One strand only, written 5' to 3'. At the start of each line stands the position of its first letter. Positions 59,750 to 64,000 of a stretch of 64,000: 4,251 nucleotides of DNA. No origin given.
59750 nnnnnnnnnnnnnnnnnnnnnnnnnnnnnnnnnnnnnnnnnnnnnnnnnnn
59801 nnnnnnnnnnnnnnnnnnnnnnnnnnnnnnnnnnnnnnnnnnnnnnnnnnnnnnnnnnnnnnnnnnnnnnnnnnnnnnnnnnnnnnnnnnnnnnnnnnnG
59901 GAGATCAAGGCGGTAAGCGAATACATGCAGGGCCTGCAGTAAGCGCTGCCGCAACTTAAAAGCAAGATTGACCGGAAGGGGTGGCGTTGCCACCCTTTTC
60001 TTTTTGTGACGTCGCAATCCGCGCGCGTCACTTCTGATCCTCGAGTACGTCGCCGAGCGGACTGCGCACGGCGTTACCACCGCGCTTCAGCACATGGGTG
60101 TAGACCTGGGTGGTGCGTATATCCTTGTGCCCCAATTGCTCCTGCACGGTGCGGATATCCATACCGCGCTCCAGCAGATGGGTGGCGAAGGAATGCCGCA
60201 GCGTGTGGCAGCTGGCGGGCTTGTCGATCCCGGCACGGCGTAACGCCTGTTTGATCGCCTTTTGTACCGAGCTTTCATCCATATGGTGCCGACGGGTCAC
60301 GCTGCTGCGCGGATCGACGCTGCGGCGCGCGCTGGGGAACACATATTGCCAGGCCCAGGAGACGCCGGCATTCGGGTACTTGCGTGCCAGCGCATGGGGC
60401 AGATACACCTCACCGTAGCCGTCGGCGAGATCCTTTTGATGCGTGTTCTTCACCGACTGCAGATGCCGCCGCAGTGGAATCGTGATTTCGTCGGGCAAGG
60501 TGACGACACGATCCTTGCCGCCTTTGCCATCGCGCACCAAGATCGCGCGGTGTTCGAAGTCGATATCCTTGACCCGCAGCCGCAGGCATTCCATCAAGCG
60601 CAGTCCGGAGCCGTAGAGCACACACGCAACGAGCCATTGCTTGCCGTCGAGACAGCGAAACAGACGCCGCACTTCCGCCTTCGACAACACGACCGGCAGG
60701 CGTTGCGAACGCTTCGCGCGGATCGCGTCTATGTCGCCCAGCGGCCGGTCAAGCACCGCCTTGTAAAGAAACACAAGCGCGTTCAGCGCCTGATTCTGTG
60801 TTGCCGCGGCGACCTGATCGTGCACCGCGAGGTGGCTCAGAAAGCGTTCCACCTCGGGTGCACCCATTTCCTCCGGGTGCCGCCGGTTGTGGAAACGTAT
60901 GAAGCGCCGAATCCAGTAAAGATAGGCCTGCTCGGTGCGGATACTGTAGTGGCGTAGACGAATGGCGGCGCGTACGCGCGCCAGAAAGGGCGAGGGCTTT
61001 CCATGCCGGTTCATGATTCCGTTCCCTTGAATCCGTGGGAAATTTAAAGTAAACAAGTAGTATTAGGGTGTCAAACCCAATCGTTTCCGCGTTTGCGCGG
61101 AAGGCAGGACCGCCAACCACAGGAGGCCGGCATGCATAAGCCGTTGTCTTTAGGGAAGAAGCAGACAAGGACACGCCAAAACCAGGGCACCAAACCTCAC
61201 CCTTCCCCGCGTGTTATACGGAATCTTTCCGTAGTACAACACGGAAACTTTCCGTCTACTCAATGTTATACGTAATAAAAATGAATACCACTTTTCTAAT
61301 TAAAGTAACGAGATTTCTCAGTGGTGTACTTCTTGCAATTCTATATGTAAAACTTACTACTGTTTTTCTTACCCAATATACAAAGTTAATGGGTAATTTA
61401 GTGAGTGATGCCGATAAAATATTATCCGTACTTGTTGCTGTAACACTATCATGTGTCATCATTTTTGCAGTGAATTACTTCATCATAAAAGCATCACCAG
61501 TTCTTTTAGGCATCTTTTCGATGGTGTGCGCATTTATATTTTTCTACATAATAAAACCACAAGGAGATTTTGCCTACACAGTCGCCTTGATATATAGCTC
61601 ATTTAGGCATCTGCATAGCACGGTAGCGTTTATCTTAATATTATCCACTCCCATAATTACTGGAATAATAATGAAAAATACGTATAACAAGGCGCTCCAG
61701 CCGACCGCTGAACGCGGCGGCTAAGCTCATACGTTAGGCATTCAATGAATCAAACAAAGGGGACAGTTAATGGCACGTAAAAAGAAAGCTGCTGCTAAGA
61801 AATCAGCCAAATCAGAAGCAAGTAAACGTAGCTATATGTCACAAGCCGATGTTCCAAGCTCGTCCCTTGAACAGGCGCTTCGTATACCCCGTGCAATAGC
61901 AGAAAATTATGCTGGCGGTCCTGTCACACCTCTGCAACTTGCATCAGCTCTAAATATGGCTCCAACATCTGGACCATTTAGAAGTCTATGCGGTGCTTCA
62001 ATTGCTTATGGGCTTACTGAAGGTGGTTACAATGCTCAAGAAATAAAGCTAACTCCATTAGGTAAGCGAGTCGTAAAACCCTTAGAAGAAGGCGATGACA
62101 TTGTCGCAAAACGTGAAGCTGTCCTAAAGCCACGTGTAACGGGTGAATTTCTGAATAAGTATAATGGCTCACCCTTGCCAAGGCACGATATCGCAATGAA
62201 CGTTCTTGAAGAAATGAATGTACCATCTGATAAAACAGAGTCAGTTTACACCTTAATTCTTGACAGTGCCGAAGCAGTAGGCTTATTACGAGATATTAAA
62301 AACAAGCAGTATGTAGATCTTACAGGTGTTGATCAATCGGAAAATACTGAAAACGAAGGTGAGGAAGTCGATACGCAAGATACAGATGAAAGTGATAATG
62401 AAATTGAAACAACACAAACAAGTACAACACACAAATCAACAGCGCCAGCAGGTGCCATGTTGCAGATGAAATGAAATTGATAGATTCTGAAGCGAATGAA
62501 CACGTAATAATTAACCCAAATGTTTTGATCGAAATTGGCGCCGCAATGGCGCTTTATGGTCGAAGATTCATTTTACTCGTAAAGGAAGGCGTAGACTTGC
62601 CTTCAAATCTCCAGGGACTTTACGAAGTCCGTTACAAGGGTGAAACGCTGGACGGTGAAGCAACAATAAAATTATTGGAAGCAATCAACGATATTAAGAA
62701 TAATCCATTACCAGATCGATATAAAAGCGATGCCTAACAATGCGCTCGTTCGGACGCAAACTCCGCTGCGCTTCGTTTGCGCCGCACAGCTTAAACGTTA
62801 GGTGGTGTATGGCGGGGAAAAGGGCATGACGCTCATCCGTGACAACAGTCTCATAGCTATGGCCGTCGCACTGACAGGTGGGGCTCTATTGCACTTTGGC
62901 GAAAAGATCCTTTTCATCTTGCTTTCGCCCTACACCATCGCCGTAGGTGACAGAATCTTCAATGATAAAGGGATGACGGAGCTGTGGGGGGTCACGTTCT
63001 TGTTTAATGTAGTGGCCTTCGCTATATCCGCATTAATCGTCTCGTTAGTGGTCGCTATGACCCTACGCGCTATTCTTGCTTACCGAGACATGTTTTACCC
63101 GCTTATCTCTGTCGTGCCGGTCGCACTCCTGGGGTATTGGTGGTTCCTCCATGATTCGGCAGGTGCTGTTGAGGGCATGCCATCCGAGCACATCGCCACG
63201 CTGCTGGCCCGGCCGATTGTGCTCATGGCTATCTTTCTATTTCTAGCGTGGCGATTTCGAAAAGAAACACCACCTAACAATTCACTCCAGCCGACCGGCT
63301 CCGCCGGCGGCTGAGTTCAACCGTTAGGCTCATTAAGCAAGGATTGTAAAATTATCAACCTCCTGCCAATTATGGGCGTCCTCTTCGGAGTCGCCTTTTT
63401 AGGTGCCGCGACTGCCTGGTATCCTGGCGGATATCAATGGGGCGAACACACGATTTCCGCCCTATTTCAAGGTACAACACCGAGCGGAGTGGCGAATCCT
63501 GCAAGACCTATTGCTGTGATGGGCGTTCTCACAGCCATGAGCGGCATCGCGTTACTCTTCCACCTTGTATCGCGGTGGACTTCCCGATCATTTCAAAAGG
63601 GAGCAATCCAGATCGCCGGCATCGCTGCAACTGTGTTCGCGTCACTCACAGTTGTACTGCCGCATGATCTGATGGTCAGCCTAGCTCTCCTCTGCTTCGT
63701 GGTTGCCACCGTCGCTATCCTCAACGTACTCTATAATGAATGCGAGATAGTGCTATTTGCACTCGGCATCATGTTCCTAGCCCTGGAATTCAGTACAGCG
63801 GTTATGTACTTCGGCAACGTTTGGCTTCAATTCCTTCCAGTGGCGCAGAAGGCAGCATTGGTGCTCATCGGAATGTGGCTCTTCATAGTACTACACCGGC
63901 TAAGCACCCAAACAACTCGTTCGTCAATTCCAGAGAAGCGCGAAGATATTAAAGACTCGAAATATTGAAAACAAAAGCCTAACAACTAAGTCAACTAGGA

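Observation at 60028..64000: Chromosomal integron with intact IntI, attI and at least 4 AT-rich cassettes of unknown function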

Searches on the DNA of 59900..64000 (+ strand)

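Call 6: search_rna_families(source=window, start=59900, end=64000, threshold=evalue, max_evalue=10)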
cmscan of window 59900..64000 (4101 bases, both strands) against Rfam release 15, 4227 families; matches with E-value up to 10: 1.
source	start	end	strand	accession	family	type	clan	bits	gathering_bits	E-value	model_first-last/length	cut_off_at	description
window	60494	60528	+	RF00603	SNORD23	Gene; snRNA; snoRNA; CD-box;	-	16.8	64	5.5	1-110/110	no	Small nucleolar RNA SNORD23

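Call 38: build_rna_model(alignment_id=A1, structure=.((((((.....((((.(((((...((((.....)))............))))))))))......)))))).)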
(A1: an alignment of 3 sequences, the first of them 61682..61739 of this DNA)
Model R1 built from alignment A1 (3 sequences, 72 columns); structure: as given.
model positions 58; base pairs 19; branch points 0; effective number of sequences 3; information 0.917 bits per position. Calibrated on 0.2 Mb of random sequence (short: E-values are rough).
structure used (alignment columns):
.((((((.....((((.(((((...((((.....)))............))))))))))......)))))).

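Call 39: search_with_rna_model(model_id=R1, sources=[window, L001, L002, L003, L004, L005, L006, L007, L008, L009, L010, L011, L012, L013, L014, L015, L016, L017, L018, L019, L020, L021, L022, L023, L024, L025, L026, L027, L028, L029, L030, L031, L032, L033, L034, L035, L036, L037, L038, L039, L040, L041, L042, L043, L044, L045, L046, L047, L048, L049, L050, L051, L052, L053, L054, L055, L056, L057, L058, L059, L060, L061, L062, L063, L064, L065, L066, L067, L068, L069, L070, L071, L072, L073, L074, L075, L076, L077, L078, L079, L080, L081, L082, L083], max_evalue=1, make_alignment=true)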
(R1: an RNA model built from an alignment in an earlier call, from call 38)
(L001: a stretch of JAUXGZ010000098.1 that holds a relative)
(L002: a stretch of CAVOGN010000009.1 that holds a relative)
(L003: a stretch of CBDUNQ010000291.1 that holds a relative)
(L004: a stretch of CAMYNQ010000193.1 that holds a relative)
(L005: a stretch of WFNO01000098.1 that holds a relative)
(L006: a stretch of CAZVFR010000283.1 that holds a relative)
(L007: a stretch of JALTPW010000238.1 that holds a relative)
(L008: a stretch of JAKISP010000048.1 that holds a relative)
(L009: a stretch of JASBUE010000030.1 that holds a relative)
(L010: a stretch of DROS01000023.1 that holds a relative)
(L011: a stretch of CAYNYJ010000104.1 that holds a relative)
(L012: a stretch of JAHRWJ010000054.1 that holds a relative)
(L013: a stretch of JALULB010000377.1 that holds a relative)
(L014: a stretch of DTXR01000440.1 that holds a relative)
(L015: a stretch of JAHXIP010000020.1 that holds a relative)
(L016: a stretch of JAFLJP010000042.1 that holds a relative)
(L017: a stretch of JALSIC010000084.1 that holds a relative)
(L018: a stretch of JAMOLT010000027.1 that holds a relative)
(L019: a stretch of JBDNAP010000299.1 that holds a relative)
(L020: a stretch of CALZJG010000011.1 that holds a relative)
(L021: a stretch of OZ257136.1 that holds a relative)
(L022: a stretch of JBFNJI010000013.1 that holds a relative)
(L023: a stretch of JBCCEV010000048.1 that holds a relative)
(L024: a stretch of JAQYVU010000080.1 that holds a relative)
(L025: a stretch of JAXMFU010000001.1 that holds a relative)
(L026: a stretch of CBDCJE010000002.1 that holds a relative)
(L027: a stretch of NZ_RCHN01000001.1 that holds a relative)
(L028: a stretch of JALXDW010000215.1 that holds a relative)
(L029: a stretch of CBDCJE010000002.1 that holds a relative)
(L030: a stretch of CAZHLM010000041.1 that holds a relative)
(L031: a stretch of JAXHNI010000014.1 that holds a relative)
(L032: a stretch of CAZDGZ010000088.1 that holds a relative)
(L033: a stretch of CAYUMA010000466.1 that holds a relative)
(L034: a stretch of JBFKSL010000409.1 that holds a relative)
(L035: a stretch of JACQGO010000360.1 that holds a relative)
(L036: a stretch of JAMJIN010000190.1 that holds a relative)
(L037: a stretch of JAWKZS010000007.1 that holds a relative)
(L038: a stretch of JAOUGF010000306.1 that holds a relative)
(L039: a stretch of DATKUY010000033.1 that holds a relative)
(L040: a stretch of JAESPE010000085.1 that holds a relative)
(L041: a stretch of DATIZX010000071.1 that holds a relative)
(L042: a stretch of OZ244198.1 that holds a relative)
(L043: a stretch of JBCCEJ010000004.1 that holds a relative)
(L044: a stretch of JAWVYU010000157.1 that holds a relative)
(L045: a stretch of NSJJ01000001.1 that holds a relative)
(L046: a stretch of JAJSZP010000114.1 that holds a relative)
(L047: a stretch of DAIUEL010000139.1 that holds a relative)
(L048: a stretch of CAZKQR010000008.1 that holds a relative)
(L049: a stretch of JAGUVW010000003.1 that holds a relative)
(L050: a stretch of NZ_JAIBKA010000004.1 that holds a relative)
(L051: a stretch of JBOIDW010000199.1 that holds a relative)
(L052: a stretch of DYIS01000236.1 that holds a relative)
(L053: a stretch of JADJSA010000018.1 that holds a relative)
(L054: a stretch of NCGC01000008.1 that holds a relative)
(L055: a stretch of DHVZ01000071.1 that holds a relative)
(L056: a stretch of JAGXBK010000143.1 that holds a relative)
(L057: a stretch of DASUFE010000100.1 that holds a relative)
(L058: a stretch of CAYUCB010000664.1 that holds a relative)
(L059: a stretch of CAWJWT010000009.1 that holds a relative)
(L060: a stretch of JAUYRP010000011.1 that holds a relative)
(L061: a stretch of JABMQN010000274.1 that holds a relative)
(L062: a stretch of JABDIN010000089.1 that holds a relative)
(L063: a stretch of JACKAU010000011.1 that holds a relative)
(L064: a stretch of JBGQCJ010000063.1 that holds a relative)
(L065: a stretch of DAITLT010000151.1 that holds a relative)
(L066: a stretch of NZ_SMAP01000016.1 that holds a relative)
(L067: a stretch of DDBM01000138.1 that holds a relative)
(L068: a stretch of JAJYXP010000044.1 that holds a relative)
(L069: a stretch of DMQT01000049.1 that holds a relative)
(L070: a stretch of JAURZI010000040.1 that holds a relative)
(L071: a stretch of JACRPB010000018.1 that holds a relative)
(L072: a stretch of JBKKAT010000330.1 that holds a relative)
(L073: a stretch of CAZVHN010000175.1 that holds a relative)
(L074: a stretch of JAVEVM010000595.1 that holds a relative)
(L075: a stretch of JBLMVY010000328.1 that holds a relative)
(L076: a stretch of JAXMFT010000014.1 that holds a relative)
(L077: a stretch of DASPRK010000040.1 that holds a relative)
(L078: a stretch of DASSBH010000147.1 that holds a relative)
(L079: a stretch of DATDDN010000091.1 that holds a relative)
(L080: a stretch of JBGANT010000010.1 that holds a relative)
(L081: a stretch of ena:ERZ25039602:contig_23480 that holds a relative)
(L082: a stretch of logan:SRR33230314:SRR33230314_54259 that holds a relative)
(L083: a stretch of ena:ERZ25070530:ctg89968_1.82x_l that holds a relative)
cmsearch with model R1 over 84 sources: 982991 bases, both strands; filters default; matches with E-value up to 1: 98.
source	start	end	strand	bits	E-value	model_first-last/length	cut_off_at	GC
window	63272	63329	+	80.8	7.7e-21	1-58/58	no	0.62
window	61682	61739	+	75.2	4e-19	1-58/58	no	0.6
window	62732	62803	+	61.1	9.4e-15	1-58/58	no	0.57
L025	729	791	-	60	2e-14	1-58/58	no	0.67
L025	5253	5312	-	49.7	3.1e-11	1-58/58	no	0.65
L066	88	159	-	48.1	9.8e-11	1-58/58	no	0.51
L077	1376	1431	-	46.3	3.4e-10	1-58/58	no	0.64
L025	8887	8946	-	46.2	3.7e-10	1-58/58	no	0.63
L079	8154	8225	-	44.8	9.8e-10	1-58/58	no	0.53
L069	2161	2216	-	44.4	1.3e-09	1-58/58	no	0.54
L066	2052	2111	-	43.9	1.8e-09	1-58/58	no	0.53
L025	8667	8725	-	42.5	5.3e-09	1-58/58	no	0.59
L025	3105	3162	-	42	7.3e-09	1-58/58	no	0.66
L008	2643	2729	-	40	3.1e-08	1-58/58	no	0.45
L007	422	539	-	38.4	9.3e-08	1-58/58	no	0.55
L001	157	274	-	38.2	1.1e-07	1-58/58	no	0.46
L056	678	767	-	37.3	2.1e-07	1-58/58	no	0.68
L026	4171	4293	-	36.4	4e-07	1-58/58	no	0.58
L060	9577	9636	-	35.6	7e-07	1-58/58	no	0.5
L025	1407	1464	-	34.5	1.6e-06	1-58/58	no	0.71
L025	7926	7984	-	34.1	2e-06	1-58/58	no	0.59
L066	1324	1383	-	34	2.2e-06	1-58/58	no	0.57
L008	4987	5073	-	33.7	2.7e-06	1-58/58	no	0.44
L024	4920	5049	-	32.7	5.6e-06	1-58/58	no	0.38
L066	1682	1741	-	32.7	5.7e-06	1-58/58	no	0.63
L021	7873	7941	-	32.2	7.8e-06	1-58/58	no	0.64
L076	8177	8254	-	32.1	8.6e-06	1-58/58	no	0.69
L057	496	582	-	31.8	1e-05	1-58/58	no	0.56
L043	143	242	-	31.2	1.6e-05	1-58/58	no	0.61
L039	132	201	-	31.2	1.6e-05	1-58/58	no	0.66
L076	182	283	-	30.7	2.3e-05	1-58/58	no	0.7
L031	2792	2887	-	29.7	4.5e-05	1-58/58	no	0.61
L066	883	941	-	29.7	4.6e-05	1-58/58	no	0.54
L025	3445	3503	-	29.4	5.7e-05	1-58/58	no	0.61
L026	6924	7047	-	29.4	5.9e-05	1-58/58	no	0.59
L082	4669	4729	+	29.1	7.2e-05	1-58/58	no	0.46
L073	1946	2054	-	29.1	7.2e-05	1-58/58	no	0.57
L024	6627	6713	-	29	7.4e-05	1-58/58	no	0.49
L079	9067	9129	-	28.7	9.4e-05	1-58/58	no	0.67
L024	5858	5944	-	28.3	0.00012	1-58/58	no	0.54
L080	9221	9280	-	28.2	0.00013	1-58/58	no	0.48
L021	8690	8758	-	27.9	0.00017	1-58/58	no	0.62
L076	7024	7119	-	27.6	0.0002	1-58/58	no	0.73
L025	5474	5534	-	27.5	0.00022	1-58/58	no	0.69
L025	7215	7274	-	27.3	0.00025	1-58/58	no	0.52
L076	5978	6072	-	26.6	0.00043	1-58/58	no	0.69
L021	7343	7411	-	26.5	0.00046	1-58/58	no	0.72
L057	2215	2280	-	26.4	0.00048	1-58/58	no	0.56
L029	5405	5531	-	25.7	0.00083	1-58/58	no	0.63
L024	4057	4143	-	25.6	0.00084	1-58/58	no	0.56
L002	4274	4339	-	25.5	0.00095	1-58/58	no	0.64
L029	8778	8900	-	25.2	0.0011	1-58/58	no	0.63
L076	8738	8815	-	25.2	0.0012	1-58/58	no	0.71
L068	3589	3642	-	25.1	0.0012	1-58/58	no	0.63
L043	1425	1499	-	24.5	0.0019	1-58/58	no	0.65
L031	5875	5973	-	24.4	0.002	1-58/58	no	0.64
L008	4152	4238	-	24.4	0.002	1-58/58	no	0.52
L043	647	747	-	23.9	0.0029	1-58/58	no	0.63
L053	6650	6707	-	23.8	0.0032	1-58/58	no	0.67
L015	5690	5760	-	23.6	0.0034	1-58/58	no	0.49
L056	119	209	-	23.6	0.0036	1-58/58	no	0.66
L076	1040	1118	-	23.2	0.0046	1-58/58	no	0.63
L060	8529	8586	-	22.7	0.0068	1-58/58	no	0.5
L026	3677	3800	-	22.7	0.007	1-58/58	no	0.6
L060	7995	8052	-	22.6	0.007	1-58/58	no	0.53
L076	4113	4211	-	21.5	0.016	1-58/58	no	0.7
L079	9425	9520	-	21.4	0.017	1-58/58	no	0.67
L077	367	444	-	21.4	0.017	1-58/58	no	0.64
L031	4567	4665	-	21.3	0.018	1-58/58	no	0.61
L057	877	942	-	21.1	0.021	1-58/58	no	0.53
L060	6775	6834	-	20.8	0.026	1-58/58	no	0.52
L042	8282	8366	-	20.8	0.026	1-58/58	no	0.53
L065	47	133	-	20.4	0.036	1-58/58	no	0.63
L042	3089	3173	-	20.4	0.036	1-58/58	no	0.53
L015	1437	1536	-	20.2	0.039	1-58/58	no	0.54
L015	5192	5267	-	19.8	0.052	1-58/58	no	0.59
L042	6304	6347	-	19.5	0.065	1-58/58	no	0.55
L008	965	1023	-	19.5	0.066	1-58/58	no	0.46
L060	5004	5061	-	19.3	0.075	1-58/58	no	0.57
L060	9162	9272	-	19.3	0.075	1-58/58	no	0.5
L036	78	138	+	19.2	0.079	1-58/58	no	0.49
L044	86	141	-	18.3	0.15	1-58/58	no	0.46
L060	6144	6176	-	18.1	0.18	1-58/58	no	0.55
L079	6460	6515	-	17.6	0.26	1-58/58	no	0.52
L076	2584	2687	-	17.5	0.28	1-58/58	no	0.7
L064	546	670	-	17.4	0.29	1-58/58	no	0.59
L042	5271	5344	-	17.4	0.29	1-58/58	no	0.65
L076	4521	4580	-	17.1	0.36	1-58/58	no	0.7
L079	8591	8653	-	17.1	0.37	1-58/58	no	0.7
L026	2678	2804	-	16.9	0.41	1-58/58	no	0.62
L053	9083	9137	+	16.8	0.45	1-58/58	no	0.49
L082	5412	5470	+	16.8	0.46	1-58/58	no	0.59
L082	5990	6079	+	16.7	0.47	1-58/58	no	0.46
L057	1645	1710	-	16.7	0.47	1-58/58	no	0.55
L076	6496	6598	-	16.5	0.54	1-58/58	no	0.71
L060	7469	7526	-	16.4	0.58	1-58/58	no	0.53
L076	3571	3622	-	16.3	0.66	13-45/58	no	0.73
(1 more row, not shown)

Alignment A3: 98 matches aligned to the model, 169 columns, each read 5' to 3' on its own strand. Consensus structure (alignment columns), stored with it:
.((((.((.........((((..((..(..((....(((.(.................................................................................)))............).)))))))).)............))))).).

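Call 40: search_with_rna_model(model_id=R1, sources=[L001, L002, L007, L008, L015, L021, L024, L025, L026, L029, L031, L039, L043, L053, L056, L057, L060, L066, L068, L069, L073, L076, L077, L079, L080, L082], max_evalue=0.001, make_alignment=true)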
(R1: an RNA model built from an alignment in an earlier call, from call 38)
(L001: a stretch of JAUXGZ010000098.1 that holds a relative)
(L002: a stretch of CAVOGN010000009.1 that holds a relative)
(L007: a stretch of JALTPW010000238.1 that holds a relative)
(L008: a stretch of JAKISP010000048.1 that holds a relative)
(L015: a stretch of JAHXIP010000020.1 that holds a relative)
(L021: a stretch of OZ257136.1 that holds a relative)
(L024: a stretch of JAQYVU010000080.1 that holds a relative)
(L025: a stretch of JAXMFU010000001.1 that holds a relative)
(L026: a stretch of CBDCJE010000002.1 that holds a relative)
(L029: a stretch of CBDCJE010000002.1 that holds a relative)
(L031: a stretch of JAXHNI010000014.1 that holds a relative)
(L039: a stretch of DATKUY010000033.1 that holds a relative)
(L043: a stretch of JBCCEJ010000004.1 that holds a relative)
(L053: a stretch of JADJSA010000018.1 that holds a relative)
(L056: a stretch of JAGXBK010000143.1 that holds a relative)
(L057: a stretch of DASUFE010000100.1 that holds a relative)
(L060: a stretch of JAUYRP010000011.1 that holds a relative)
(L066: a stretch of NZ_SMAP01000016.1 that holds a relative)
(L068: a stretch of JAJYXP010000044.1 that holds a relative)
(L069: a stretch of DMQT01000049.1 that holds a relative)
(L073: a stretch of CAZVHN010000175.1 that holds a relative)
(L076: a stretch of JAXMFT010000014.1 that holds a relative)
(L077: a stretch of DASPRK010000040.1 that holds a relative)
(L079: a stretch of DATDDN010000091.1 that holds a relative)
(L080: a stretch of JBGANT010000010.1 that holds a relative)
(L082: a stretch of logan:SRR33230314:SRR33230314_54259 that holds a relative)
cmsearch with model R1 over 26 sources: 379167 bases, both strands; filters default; matches with E-value up to 0.001: 54.
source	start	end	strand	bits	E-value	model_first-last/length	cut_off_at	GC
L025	729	791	-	60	7.7e-15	1-58/58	no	0.67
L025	5253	5312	-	49.7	1.2e-11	1-58/58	no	0.65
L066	88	159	-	48.1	3.8e-11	1-58/58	no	0.51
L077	1376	1431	-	46.3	1.3e-10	1-58/58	no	0.64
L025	8887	8946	-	46.2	1.4e-10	1-58/58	no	0.63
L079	8154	8225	-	44.8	3.8e-10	1-58/58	no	0.53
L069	2161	2216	-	44.4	5.1e-10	1-58/58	no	0.54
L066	2052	2111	-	43.9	7.1e-10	1-58/58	no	0.53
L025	8667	8725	-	42.5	2e-09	1-58/58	no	0.59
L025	3105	3162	-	42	2.8e-09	1-58/58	no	0.66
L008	2643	2729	-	40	1.2e-08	1-58/58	no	0.45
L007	422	539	-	38.4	3.6e-08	1-58/58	no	0.55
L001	157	274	-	38.2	4.1e-08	1-58/58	no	0.46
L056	678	767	-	37.3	7.9e-08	1-58/58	no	0.68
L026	4171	4293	-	36.4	1.5e-07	1-58/58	no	0.58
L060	9577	9636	-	35.6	2.7e-07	1-58/58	no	0.5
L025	1407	1464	-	34.5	6e-07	1-58/58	no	0.71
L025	7926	7984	-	34.1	7.7e-07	1-58/58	no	0.59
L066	1324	1383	-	34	8.4e-07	1-58/58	no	0.57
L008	4987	5073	-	33.7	1e-06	1-58/58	no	0.44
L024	4920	5049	-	32.7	2.2e-06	1-58/58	no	0.38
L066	1682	1741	-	32.7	2.2e-06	1-58/58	no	0.63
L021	7873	7941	-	32.2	3e-06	1-58/58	no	0.64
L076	8177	8254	-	32.1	3.3e-06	1-58/58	no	0.69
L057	496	582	-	31.8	3.9e-06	1-58/58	no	0.56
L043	143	242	-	31.2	6.1e-06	1-58/58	no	0.61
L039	132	201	-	31.2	6.3e-06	1-58/58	no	0.66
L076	182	283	-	30.7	8.9e-06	1-58/58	no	0.7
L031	2792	2887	-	29.7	1.7e-05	1-58/58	no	0.61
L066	883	941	-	29.7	1.8e-05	1-58/58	no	0.54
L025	3445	3503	-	29.4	2.2e-05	1-58/58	no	0.61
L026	6924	7047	-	29.4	2.3e-05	1-58/58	no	0.59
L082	4669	4729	+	29.1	2.8e-05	1-58/58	no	0.46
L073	1946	2054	-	29.1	2.8e-05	1-58/58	no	0.57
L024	6627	6713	-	29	2.9e-05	1-58/58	no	0.49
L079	9067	9129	-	28.7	3.6e-05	1-58/58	no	0.67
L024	5858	5944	-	28.3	4.8e-05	1-58/58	no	0.54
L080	9221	9280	-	28.2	5.1e-05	1-58/58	no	0.48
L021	8690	8758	-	27.9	6.6e-05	1-58/58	no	0.62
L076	7024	7119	-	27.6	7.9e-05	1-58/58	no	0.73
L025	5474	5534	-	27.5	8.4e-05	1-58/58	no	0.69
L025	7215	7274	-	27.3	9.8e-05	1-58/58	no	0.52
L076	5978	6072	-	26.6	0.00017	1-58/58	no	0.69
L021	7343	7411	-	26.5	0.00018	1-58/58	no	0.72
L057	2215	2280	-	26.4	0.00019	1-58/58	no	0.56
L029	5405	5531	-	25.7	0.00032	1-58/58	no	0.63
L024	4057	4143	-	25.6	0.00032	1-58/58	no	0.56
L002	4274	4339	-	25.5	0.00037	1-58/58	no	0.64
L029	8778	8900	-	25.2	0.00043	1-58/58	no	0.63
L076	8738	8815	-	25.2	0.00045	1-58/58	no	0.71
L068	3589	3642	-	25.1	0.00047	1-58/58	no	0.63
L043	1425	1499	-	24.5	0.00075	1-58/58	no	0.65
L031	5875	5973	-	24.4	0.00077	1-58/58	no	0.64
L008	4152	4238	-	24.4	0.00078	1-58/58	no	0.52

Alignment A4: 54 matches aligned to the model, 155 columns, each read 5' to 3' on its own strand. Consensus structure (alignment columns), stored with it:
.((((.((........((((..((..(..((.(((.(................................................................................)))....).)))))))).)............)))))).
